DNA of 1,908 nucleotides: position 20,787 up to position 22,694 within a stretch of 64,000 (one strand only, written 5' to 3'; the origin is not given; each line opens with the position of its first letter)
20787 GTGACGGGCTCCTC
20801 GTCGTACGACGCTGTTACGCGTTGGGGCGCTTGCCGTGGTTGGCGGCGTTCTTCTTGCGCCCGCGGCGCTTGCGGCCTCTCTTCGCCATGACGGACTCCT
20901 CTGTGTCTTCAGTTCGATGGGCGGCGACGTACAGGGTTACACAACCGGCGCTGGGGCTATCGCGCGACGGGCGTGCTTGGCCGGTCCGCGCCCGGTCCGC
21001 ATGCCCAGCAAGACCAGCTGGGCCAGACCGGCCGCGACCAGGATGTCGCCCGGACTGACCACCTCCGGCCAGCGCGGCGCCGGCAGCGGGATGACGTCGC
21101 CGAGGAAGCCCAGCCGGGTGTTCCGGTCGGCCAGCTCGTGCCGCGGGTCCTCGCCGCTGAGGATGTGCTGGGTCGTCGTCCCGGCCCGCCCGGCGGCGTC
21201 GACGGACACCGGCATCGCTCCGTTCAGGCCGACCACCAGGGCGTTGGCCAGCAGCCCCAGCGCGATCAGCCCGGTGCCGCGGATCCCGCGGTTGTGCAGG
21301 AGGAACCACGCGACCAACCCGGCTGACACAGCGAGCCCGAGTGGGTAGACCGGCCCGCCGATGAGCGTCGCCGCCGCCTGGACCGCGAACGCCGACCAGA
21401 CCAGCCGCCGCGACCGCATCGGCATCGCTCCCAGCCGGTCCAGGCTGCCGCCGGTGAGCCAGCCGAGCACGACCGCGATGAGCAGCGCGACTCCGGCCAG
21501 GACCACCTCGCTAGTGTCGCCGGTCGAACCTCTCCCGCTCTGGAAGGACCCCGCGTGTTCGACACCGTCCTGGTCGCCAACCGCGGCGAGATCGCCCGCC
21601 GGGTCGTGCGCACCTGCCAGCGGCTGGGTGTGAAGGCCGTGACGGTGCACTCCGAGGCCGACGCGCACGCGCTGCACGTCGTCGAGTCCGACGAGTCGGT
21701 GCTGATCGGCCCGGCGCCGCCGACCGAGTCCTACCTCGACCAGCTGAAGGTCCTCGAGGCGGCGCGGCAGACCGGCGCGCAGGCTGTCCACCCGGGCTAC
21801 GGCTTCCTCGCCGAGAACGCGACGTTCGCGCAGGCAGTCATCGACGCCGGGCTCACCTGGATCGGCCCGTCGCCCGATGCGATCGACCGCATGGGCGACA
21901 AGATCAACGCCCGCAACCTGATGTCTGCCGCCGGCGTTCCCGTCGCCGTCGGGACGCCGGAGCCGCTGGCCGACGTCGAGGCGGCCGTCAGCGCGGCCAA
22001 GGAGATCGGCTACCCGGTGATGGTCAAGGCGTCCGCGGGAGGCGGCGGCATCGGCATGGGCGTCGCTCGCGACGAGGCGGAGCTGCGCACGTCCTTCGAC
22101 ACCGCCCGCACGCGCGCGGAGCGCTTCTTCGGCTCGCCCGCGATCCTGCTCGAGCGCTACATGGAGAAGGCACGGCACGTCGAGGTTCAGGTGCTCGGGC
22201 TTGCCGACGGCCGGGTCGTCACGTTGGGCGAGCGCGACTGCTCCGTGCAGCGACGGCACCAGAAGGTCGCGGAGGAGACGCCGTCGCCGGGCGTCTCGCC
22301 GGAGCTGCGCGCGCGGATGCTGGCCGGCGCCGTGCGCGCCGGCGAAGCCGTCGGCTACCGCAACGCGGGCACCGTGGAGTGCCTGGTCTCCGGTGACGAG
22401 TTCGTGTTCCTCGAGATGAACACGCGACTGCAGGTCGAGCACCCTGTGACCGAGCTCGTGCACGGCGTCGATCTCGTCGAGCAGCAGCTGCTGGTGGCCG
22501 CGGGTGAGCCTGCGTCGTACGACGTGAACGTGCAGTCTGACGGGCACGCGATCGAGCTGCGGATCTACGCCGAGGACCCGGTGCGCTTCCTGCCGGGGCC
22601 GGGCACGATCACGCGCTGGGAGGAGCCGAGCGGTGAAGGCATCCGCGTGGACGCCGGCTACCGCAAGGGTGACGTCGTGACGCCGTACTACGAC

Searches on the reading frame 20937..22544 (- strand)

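Call 89: search_protein_families(library=pfam, proteins=[window:20937-22544:-], max_evalue=0.00001)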
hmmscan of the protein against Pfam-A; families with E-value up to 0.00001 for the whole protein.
window:20937-22544:- (535 aa): 1 family
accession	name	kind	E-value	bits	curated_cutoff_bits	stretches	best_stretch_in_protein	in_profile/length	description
PF17248.7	DUF5317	-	1.5e-25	90.4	25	1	396-511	31-150/151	Family of unknown function (DUF5317)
